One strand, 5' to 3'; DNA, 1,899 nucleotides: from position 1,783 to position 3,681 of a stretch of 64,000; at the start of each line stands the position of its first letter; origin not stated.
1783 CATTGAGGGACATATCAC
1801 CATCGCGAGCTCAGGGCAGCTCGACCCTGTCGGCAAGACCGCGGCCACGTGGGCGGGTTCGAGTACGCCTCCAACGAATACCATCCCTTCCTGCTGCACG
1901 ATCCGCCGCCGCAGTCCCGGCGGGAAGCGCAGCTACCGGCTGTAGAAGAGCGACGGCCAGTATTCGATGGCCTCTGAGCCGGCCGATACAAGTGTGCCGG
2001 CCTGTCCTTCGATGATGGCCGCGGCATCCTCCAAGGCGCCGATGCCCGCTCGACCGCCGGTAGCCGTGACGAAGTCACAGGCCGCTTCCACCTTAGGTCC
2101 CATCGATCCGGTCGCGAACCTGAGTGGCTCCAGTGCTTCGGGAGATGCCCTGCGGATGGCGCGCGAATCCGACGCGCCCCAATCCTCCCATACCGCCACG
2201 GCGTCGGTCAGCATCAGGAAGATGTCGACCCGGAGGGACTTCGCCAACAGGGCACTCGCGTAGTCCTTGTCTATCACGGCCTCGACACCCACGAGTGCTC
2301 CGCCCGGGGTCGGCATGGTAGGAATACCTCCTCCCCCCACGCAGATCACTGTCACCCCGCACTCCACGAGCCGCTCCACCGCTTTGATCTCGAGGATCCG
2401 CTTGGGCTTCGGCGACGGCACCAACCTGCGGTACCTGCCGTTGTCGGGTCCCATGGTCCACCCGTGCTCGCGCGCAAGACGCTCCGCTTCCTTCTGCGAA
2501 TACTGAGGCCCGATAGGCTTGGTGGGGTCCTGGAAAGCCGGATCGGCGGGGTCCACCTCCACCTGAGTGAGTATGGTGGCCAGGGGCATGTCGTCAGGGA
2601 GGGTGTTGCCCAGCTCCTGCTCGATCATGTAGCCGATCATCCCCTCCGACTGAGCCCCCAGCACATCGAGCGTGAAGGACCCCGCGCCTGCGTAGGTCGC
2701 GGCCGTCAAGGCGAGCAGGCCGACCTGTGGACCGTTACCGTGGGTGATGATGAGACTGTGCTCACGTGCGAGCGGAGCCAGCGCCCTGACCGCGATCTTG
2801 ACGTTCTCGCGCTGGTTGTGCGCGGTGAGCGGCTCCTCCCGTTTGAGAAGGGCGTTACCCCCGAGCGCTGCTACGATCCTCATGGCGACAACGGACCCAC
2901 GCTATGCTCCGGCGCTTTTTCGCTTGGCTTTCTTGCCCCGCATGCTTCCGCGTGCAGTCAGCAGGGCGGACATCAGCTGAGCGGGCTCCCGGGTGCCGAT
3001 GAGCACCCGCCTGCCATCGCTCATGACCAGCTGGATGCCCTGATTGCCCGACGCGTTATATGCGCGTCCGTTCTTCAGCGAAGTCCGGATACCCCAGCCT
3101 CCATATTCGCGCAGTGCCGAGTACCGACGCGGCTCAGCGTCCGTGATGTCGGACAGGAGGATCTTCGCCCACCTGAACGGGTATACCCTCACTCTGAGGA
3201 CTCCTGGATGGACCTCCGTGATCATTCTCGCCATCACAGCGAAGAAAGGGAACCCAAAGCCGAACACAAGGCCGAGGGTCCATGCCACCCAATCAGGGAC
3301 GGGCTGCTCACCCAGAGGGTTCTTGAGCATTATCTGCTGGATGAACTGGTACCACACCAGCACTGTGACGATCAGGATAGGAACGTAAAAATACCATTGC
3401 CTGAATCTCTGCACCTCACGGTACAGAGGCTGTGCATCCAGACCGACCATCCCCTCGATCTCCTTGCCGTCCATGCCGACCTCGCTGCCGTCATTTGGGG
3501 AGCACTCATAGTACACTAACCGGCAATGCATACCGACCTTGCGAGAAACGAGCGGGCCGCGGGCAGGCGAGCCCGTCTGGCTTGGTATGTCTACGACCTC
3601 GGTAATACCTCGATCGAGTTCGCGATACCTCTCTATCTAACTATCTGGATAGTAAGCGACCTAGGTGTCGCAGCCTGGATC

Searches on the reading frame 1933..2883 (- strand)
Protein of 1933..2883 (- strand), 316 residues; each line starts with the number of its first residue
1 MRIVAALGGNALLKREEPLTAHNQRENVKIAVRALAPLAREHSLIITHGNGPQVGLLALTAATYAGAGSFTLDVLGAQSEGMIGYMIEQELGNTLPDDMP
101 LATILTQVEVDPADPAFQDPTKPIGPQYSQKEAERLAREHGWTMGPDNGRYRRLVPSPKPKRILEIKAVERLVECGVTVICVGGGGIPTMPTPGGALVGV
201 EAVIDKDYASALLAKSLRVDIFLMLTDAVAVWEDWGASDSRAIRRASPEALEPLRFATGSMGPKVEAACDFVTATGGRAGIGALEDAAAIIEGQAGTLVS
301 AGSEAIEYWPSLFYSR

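Call 49: search_protein_families(library=pfam, proteins=[window:1933-2883:-], max_evalue=0.00001)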
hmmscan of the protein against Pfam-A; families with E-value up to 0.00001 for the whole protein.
window:1933-2883:- (316 aa): 1 family
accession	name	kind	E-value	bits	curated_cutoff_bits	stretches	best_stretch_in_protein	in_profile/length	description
PF00696.33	AA_kinase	-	5.3e-16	59.5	24.9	1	1-274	1-225/234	Amino acid kinase family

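Call 74: find_encoding_contigs(protein=window:1933-2883:-, flank=10000, max_places=3)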
Protein window:1933-2883:- (316 aa): 9 contigs read that carry it; 3 places shown.
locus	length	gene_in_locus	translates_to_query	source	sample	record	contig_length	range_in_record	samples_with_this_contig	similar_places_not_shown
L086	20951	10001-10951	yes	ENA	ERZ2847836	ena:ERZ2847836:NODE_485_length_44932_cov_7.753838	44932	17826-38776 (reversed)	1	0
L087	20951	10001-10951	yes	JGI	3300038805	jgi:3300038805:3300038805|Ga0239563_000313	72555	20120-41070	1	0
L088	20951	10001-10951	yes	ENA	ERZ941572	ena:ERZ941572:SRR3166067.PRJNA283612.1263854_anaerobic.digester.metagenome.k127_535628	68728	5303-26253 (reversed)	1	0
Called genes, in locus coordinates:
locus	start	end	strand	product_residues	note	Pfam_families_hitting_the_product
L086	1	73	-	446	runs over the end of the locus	PF02812:ELFV_dehydrog_N, PF00208:ELFV_dehydrog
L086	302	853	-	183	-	PF14760:Rnk_N, PF01272:GreA_GreB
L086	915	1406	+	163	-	PF01613:Flavin_Reduct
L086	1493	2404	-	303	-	PF02080:TrkA_C, PF02254:TrkA_N, PF02080:TrkA_C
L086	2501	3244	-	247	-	PF00520:Ion_trans, PF07885:Ion_trans_2, PF02254:TrkA_N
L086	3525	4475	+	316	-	PF01116:F_bP_aldolase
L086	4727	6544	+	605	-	PF17297:PEPCK_N, PF00821:PEPCK_GTP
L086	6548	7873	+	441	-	PF00155:Aminotran_1_2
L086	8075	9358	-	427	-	PF07690:MFS_1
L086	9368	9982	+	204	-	PF19638:DUF6141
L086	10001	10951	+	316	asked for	PF00696:AA_kinase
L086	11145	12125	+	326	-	PF00551:Formyl_trans_N, PF02911:Formyl_trans_C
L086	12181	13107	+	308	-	PF02502:LacAB_rpiB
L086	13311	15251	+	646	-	PF00989:PAS (faint), PF08448:PAS_4 (weak), PF13188:PAS_8 (faint), PF13426:PAS_9 (weak), PF00512:HisKA (weak), PF02518:HATPase_c, PF00072:Response_reg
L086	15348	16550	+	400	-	PF01590:GAF, PF13185:GAF_2, PF13492:GAF_3, PF00989:PAS (faint), PF08448:PAS_4 (weak), PF13426:PAS_9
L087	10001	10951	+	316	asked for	PF00696:AA_kinase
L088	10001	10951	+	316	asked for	PF00696:AA_kinase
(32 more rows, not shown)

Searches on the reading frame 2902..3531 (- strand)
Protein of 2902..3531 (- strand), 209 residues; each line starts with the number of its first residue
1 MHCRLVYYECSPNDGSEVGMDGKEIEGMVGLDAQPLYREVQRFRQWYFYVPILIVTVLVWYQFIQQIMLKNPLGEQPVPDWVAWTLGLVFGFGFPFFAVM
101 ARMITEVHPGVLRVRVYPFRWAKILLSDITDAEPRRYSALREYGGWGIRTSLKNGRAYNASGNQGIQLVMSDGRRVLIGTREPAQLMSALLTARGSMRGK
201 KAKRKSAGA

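Call 49: search_protein_families(library=pfam, proteins=[window:2902-3531:-], max_evalue=0.00001)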
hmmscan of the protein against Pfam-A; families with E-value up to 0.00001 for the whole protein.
window:2902-3531:- (209 aa): 1 family
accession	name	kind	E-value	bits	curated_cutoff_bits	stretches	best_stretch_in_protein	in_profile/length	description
PF19638.4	DUF6141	-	8.8e-14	52.1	27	1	36-196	9-163/164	Family of unknown function (DUF6141)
